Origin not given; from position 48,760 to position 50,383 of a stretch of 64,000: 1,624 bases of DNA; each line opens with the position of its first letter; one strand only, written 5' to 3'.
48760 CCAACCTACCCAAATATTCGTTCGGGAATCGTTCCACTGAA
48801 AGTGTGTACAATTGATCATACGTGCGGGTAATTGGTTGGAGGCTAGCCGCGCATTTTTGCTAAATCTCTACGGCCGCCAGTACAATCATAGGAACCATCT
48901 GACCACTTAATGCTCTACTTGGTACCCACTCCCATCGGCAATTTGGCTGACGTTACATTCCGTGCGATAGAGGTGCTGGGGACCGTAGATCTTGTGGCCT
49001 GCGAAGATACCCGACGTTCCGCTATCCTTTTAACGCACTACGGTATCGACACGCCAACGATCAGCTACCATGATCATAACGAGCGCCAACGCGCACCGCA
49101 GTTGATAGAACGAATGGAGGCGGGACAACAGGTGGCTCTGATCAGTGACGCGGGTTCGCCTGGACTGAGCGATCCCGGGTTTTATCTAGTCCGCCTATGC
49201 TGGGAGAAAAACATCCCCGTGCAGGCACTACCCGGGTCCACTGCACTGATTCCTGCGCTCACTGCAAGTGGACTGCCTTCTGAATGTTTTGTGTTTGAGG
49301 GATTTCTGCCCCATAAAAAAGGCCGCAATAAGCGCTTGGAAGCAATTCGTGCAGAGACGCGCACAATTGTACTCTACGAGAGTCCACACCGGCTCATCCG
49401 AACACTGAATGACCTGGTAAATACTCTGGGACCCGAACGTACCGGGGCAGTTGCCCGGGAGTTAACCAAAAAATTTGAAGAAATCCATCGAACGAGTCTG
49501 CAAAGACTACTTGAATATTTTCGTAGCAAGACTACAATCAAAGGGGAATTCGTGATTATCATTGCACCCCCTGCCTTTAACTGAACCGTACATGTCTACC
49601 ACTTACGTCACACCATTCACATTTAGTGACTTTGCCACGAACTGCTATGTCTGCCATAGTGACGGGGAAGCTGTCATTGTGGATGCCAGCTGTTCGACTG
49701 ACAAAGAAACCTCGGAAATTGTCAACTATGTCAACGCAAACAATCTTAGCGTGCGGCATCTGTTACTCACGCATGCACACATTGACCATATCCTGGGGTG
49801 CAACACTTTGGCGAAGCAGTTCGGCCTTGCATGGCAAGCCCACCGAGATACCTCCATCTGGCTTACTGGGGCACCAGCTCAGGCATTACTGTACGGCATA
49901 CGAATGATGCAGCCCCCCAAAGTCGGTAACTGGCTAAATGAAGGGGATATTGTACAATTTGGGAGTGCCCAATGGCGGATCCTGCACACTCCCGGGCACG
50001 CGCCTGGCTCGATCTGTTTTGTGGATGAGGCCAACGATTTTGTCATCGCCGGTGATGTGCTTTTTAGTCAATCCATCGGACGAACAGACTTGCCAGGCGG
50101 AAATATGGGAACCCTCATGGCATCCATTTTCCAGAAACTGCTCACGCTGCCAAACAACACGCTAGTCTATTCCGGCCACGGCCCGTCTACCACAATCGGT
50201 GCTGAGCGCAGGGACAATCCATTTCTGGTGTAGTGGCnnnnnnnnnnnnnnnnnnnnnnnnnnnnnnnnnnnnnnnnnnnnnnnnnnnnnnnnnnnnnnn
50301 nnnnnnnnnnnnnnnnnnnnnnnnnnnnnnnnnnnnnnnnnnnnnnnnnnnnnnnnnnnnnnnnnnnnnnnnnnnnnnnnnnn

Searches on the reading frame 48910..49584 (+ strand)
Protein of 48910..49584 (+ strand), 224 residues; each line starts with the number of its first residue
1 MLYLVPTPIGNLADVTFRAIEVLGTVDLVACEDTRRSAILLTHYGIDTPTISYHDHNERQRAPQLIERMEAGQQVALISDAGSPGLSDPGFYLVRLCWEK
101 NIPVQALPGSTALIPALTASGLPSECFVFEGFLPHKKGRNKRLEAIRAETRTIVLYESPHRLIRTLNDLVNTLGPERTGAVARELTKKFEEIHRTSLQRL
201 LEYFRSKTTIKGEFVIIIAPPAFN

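Call 10: search_protein_families(library=ncbifam, proteins=[window:48910-49584:+], max_evalue=0.00001)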
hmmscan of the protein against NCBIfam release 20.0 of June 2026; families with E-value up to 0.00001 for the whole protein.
window:48910-49584:+ (224 aa): 3 families
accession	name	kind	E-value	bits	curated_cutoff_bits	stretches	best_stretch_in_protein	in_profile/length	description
TIGR00096.1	TIGR00096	equivalog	8.3e-81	271.4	167.9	1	1-219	1-220/275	16S rRNA (cytidine(1402)-2'-O)-methyltransferase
NF011570.0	PRK14994.1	equivalog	4.5e-75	252.5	502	1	2-218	14-232/287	16S rRNA (cytidine(1402)-2'-O)-methyltransferase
TIGR01466.1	cobJ_cbiH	equivalog_domain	3.1e-06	26.9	246.35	1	3-202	2-209/239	precorrin-3B C(17)-methyltransferase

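Call 69: list_cluster_members(proteins=[P0001, P0241, window:48910-49584:+])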
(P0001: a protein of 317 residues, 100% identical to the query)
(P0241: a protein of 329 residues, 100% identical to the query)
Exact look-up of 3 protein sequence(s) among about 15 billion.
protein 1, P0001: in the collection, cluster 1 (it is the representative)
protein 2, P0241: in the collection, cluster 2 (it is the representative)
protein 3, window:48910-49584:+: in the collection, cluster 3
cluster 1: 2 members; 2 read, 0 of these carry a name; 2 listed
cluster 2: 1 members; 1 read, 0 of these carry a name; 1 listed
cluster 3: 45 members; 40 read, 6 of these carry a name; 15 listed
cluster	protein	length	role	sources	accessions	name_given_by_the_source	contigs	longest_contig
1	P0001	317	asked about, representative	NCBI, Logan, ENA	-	-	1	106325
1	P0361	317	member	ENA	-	-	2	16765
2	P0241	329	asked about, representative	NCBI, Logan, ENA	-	-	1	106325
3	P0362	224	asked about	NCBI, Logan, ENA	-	-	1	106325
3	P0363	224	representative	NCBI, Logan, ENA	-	-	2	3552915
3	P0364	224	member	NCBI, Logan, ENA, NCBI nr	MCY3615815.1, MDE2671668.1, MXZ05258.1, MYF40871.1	MAG: 16S rRNA (cytidine(1402)-2'-O)-methyltransferase [Rhodothermaceae bacterium] | 16S rRNA (cytidine(1402)-2'-O)-methyltransferase [Bacteroidota bacterium]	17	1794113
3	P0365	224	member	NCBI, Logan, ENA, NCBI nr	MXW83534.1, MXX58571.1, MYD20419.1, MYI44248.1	MAG: 16S rRNA (cytidine(1402)-2'-O)-methyltransferase [Rhodothermaceae bacterium] | 16S rRNA (cytidine(1402)-2'-O)-methyltransferase [Rhodothermaceae bacterium]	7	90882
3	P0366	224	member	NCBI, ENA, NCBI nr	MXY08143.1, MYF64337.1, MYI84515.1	MAG: 16S rRNA (cytidine(1402)-2'-O)-methyltransferase [Rhodothermaceae bacterium] | 16S rRNA (cytidine(1402)-2'-O)-methyltransferase [Rhodothermaceae bacterium]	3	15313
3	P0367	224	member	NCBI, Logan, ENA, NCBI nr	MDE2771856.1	MAG: 16S rRNA (cytidine(1402)-2'-O)-methyltransferase [Bacteroidota bacterium] | 16S rRNA (cytidine(1402)-2'-O)-methyltransferase [Bacteroidota bacterium]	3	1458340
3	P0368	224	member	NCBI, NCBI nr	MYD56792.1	MAG: 16S rRNA (cytidine(1402)-2'-O)-methyltransferase [Rhodothermaceae bacterium] | 16S rRNA (cytidine(1402)-2'-O)-methyltransferase [Rhodothermaceae bacterium]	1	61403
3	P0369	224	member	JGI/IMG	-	16S rRNA (cytidine1402-2'-O)-methyltransferase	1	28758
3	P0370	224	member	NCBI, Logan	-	-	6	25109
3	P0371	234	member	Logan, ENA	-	-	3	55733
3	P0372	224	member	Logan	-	-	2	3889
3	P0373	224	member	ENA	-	-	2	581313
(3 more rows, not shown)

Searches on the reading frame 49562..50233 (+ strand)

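Call 10: search_protein_families(library=ncbifam, proteins=[window:49562-50233:+], max_evalue=0.00001)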
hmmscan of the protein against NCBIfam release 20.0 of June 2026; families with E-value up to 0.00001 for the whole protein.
window:49562-50233:+ (223 aa): 19 families
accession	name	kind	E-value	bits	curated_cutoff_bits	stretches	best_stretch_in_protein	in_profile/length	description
TIGR03413.1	GSH_gloB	equivalog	4.7e-25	88.4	200.8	1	29-206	13-164/248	hydroxyacylglutathione hydrolase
NF040641.1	bifunc_ST_SDO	equivalog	2.4e-17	62.9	625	1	46-206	184-342/423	bifunctional sulfur transferase/dioxygenase Blh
NF012229.1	bla_class_B_core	domain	2.4e-15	56.9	100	1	27-153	16-136/139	metallo-beta-lactamase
NF007597.0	PRK10241.1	equivalog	4.8e-15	55.5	421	1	32-206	19-165/251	hydroxyacylglutathione hydrolase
NF033105.1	bla_subclass_B3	equivalog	3.5e-13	49.5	240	1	28-172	25-172/257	subclass B3 metallo-beta-lactamase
TIGR04558.1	SoxH_rel_PQQ_1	hypoth_equivalog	7.4e-11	41.7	300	1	27-210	35-217/285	quinoprotein relay system zinc metallohydrolase 1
NF041804.1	MBL_fold_SolJ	exception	8e-11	41.6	350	1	27-207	19-179/224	solanimycin biosynthesis MBL-fold hydrolase SolJ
NF040644.1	blaPAM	exception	1.4e-08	34.2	615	1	31-153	62-186/287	PAM family subclass B3 metallo-beta-lactamase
NF033088.2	bla_subclass_B1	equivalog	6.7e-08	32.4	200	1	10-97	16-101/217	subclass B1 metallo-beta-lactamase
NF000457.2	blaPEDO-1_fam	exception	6.8e-08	32.3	550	1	24-161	50-190/286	PEDO-1 family subclass B3 metallo-beta-lactamase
NF000438.2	blaPOM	exception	7.4e-08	31.9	610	1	64-154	96-187/286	POM family subclass B3 metallo-beta-lactamase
TIGR04559.1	SoxH_rel_PQQ_2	hypoth_equivalog_domain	9.3e-08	31.8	280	1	37-211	41-217/283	quinoprotein relay system zinc metallohydrolase 2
NF033106.1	blaL1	exception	1.4e-07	30.8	560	1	59-153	93-188/290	L1 family subclass B3 metallo-beta-lactamase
NF000458.2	blaPEDO-2_fam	exception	2.8e-07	30.2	550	1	50-160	77-189/285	PEDO-2 family subclass B3 metallo-beta-lactamase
NF000259.2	blaNDM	exception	6.5e-07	28.7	580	1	11-159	60-202/270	NDM family subclass B1 metallo-beta-lactamase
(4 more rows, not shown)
